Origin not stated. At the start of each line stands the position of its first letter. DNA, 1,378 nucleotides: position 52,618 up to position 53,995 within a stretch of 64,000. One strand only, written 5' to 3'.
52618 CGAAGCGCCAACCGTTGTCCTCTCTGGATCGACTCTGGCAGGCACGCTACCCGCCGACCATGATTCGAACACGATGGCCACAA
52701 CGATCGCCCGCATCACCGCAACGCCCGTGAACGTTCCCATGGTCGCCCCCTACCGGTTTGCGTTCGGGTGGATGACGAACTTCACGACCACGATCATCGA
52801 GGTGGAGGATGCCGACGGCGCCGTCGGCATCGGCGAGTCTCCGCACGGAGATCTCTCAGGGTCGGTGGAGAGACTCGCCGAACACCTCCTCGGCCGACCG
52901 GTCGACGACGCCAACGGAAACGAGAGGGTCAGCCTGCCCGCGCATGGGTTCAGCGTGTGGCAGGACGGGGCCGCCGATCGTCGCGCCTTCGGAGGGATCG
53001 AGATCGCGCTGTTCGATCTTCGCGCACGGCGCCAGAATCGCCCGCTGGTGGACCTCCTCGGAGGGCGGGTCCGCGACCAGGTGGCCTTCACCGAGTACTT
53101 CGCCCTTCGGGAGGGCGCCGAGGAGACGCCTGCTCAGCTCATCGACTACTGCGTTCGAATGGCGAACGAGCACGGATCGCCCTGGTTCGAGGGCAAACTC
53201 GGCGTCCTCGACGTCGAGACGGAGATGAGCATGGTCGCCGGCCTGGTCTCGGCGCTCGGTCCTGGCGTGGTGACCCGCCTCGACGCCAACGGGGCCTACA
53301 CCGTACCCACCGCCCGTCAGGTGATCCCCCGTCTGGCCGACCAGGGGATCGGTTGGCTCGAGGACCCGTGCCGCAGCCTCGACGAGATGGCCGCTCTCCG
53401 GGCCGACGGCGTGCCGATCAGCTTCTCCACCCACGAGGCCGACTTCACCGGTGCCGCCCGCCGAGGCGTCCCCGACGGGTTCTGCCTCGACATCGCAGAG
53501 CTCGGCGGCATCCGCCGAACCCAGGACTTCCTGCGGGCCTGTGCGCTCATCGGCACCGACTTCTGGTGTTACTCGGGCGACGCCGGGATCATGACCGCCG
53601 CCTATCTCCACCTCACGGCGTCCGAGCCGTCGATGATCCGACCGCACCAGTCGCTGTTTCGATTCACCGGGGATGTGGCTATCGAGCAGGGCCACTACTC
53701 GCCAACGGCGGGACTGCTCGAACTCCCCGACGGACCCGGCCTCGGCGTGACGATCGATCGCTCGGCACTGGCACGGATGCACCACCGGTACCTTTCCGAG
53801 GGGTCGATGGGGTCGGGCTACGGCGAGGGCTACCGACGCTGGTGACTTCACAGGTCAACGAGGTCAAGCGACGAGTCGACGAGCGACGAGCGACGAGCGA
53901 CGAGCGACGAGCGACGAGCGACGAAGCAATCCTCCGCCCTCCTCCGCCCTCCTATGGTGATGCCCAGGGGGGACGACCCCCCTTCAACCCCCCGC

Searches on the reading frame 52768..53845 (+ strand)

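Call 78: find_homologous_proteins(query=window:52768-53845:+, max_evalue=1e-60)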
Query window:52768-53845:+: 8000 candidates shared short words with the query, none scored E <= 1e-60.
